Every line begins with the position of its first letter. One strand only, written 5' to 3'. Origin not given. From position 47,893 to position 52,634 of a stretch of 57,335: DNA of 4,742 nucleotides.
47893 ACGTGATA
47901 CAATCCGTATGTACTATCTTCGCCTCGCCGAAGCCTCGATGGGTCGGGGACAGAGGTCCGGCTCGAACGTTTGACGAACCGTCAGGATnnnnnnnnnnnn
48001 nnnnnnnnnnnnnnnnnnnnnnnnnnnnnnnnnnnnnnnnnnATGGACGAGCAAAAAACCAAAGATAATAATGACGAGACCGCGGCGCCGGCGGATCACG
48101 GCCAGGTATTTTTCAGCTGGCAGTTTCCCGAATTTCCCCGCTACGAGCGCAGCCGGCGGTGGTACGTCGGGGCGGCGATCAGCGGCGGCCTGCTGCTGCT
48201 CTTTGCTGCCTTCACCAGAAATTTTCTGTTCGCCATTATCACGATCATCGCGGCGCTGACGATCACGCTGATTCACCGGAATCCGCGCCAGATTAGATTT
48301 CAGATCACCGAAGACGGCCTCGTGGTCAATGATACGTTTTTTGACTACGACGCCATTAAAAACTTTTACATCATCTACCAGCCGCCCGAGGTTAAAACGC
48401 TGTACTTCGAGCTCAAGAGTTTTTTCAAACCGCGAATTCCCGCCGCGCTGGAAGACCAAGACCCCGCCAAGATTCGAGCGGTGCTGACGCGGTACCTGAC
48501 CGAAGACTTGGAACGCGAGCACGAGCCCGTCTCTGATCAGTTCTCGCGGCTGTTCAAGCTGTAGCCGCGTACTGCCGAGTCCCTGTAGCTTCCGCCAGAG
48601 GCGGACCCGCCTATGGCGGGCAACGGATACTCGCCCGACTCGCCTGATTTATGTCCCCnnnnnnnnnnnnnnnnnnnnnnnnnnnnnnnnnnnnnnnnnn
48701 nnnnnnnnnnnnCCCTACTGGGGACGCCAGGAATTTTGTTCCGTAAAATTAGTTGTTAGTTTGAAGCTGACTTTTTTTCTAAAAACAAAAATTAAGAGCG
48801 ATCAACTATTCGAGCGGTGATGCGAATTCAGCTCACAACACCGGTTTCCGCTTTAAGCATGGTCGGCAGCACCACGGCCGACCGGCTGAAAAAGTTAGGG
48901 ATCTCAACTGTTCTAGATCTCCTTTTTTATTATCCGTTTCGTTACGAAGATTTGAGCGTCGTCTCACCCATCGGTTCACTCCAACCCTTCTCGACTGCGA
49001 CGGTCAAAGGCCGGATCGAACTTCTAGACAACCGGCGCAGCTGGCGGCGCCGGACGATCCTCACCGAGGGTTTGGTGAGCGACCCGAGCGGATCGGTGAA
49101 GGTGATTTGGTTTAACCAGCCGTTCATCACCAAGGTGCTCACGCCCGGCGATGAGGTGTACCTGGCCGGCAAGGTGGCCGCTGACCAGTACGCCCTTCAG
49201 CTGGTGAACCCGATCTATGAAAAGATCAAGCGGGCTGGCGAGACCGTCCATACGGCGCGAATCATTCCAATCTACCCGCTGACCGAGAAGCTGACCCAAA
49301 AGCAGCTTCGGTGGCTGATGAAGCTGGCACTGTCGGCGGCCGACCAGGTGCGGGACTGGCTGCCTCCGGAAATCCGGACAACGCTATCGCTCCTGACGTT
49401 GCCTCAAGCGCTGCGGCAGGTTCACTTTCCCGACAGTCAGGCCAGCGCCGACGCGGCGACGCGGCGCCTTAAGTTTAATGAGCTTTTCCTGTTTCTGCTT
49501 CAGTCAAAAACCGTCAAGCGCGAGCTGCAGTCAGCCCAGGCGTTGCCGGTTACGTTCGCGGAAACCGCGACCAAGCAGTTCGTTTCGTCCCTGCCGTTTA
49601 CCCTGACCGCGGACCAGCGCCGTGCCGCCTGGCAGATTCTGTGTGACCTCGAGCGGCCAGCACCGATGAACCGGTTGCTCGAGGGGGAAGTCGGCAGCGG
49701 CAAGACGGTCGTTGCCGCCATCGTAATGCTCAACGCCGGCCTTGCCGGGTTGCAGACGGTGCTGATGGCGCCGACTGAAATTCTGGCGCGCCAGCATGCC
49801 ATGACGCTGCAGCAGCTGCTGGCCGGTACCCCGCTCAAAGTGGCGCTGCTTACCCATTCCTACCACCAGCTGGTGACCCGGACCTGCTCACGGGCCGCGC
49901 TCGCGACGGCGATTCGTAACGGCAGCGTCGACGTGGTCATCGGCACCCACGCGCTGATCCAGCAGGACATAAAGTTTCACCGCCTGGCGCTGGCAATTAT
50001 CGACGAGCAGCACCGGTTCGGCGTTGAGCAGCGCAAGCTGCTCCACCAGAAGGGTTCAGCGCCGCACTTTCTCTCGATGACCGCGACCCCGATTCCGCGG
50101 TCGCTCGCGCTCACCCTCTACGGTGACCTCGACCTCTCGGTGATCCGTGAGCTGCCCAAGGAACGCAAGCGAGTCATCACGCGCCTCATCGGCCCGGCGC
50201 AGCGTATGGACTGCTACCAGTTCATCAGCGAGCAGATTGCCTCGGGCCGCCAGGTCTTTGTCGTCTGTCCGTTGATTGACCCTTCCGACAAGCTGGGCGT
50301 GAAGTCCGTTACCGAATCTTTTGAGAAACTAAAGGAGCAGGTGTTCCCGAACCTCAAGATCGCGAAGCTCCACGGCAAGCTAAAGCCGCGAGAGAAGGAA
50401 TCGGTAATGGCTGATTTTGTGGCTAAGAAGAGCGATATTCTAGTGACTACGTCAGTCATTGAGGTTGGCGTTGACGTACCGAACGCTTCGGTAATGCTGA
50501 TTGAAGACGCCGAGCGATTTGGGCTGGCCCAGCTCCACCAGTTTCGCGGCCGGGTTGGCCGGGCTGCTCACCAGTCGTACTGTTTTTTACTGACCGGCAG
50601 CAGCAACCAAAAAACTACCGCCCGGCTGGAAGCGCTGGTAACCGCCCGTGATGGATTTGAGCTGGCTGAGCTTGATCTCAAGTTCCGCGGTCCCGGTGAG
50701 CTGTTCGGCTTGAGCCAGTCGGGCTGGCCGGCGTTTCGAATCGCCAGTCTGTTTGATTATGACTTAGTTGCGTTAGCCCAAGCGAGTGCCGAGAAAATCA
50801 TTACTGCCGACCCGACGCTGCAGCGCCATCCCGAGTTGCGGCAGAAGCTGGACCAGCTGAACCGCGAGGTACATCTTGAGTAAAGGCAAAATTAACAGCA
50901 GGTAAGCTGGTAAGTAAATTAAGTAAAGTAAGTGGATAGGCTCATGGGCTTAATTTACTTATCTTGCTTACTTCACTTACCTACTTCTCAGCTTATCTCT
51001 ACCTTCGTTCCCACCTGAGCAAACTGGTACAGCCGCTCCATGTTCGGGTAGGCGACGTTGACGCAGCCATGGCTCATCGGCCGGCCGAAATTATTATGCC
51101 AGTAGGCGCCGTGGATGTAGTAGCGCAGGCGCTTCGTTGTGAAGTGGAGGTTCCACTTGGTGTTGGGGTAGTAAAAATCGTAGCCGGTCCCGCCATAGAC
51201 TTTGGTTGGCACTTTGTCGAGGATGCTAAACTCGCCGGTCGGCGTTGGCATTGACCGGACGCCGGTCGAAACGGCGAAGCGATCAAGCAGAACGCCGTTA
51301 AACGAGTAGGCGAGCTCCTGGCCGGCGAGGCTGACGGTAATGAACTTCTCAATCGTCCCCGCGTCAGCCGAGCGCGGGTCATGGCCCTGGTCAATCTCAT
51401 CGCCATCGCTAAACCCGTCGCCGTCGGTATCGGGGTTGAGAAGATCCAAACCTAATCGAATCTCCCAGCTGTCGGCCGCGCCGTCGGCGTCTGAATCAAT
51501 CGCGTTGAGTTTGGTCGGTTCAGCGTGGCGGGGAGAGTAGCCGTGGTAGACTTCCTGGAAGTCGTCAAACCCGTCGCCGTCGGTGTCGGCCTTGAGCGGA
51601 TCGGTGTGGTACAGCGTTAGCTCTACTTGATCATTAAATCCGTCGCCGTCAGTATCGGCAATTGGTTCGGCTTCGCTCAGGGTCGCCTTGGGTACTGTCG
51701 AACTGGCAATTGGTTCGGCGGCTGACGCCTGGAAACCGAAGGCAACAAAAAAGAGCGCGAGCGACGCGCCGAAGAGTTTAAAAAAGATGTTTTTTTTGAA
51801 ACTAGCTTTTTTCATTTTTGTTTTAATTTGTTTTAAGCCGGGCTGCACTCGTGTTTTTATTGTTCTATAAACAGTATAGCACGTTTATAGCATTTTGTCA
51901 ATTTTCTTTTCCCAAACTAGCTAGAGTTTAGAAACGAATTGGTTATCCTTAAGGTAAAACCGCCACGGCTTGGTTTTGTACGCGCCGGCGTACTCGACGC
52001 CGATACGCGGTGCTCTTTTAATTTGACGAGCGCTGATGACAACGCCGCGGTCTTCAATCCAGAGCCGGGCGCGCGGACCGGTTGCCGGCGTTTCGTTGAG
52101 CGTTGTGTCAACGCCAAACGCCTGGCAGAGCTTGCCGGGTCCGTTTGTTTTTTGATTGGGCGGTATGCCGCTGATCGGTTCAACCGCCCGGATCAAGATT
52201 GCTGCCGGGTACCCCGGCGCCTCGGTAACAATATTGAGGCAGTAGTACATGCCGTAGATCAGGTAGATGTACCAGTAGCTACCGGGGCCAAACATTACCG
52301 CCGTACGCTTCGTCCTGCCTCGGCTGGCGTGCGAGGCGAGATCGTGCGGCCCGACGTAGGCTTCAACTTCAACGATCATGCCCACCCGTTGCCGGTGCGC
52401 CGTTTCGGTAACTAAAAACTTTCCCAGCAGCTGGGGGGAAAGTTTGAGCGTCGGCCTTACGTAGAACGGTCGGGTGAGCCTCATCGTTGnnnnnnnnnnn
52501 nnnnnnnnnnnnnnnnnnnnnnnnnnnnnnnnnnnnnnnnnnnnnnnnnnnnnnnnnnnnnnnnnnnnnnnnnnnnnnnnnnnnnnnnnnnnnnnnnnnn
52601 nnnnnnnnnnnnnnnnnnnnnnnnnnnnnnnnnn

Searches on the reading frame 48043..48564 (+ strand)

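Call 8: search_protein_families(library=pfam, proteins=[window:48043-48564:+], max_evalue=0.01)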
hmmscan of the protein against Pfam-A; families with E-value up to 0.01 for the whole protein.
window:48043-48564:+ (173 aa): 1 family
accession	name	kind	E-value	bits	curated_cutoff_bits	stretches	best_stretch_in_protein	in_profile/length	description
PF18923.6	DUF5673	-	2.9e-06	27.6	26.7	1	85-151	2-64/66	Domain of unknown function (DUF5673)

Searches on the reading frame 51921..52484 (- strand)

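Call 45: search_protein_families(library=pfam, proteins=[window:51921-52484:-], max_evalue=0.0001)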
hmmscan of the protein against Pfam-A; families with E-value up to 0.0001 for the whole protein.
window:51921-52484:- (187 aa): 1 family
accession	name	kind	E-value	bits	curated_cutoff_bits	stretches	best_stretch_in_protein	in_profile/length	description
PF02245.21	Pur_DNA_glyco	-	8.2e-57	191.9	27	1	7-181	2-180/181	Methylpurine-DNA glycosylase (MPG)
